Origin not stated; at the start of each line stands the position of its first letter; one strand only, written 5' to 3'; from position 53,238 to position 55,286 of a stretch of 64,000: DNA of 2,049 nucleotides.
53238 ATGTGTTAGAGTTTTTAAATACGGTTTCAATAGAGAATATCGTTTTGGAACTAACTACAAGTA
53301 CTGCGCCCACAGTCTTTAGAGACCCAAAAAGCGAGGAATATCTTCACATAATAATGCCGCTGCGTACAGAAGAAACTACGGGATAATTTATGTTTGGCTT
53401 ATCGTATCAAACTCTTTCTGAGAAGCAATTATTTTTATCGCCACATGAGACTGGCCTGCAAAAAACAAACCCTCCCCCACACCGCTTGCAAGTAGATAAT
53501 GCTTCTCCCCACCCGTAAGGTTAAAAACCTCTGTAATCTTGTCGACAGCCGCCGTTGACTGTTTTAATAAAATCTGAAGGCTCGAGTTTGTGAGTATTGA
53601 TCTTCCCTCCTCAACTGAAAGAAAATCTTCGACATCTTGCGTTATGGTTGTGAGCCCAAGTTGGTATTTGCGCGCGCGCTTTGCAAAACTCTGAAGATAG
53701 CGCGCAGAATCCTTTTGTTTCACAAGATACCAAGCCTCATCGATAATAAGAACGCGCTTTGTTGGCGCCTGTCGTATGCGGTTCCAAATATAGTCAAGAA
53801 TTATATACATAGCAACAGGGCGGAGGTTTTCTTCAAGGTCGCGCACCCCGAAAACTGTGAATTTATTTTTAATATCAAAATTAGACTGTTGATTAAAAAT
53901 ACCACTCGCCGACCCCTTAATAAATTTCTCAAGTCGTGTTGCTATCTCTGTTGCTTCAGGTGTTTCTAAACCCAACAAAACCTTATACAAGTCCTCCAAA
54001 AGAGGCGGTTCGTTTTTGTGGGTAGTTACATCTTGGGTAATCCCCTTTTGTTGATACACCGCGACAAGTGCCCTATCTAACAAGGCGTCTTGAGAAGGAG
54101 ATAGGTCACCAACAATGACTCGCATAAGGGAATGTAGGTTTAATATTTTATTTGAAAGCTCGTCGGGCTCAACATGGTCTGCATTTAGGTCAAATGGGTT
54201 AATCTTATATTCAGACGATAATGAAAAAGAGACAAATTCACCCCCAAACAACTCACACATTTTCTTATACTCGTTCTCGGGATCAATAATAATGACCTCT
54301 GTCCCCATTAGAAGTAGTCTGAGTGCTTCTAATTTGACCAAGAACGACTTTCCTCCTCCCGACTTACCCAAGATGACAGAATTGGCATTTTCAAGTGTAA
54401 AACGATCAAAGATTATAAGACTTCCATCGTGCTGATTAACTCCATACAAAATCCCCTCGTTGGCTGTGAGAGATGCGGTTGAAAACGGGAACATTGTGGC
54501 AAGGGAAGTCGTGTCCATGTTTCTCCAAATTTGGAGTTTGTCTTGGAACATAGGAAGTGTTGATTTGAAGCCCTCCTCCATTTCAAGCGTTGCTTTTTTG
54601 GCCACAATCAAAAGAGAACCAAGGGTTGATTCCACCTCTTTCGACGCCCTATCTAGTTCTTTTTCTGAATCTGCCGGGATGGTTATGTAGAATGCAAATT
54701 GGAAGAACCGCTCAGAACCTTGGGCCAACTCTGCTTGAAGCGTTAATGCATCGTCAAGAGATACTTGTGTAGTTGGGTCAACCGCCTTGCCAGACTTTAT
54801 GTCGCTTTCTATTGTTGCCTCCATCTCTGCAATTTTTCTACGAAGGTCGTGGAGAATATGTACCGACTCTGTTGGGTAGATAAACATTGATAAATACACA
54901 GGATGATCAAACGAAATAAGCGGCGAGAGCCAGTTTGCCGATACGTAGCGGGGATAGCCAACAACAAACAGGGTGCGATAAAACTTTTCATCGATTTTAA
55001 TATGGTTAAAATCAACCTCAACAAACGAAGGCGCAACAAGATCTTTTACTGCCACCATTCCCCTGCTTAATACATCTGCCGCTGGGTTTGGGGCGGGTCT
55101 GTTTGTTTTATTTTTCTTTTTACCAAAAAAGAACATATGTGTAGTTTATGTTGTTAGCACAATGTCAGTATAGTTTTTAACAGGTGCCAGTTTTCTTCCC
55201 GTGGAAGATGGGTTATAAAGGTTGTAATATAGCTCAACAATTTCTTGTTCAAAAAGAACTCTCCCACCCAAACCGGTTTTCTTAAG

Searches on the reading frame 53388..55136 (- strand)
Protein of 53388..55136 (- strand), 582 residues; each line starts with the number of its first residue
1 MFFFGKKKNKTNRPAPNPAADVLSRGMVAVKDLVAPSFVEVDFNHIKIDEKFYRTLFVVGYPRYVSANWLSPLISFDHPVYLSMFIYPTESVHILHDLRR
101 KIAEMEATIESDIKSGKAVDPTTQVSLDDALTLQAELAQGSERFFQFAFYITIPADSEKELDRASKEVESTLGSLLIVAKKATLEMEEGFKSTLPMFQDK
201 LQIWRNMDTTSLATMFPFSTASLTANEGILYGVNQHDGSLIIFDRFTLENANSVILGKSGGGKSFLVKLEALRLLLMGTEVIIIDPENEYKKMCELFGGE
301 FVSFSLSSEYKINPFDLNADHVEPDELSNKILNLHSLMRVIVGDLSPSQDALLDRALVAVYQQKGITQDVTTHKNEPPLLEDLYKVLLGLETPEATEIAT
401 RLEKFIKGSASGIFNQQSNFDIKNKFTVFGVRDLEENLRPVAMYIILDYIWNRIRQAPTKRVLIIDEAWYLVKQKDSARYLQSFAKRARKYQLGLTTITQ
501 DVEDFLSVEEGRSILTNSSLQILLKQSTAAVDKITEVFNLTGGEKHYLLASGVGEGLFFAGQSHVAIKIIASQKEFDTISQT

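Call 64: search_protein_families(library=pfam, proteins=[window:53388-55136:-], max_evalue=0.00001)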
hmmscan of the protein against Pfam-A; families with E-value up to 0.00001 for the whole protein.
window:53388-55136:- (582 aa): 3 families
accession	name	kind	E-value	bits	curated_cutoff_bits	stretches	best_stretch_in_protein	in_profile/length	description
PF19044.6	P-loop_TraG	-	2.8e-31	109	25.8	1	246-550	25-344/413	TraG P-loop domain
PF12846.13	AAA_10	-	3.4e-14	53.1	27.5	1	249-514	20-295/362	AAA-like domain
PF01935.23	DUF87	-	1.1e-11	45.7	23.2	1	255-323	28-98/220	Helicase HerA, central domain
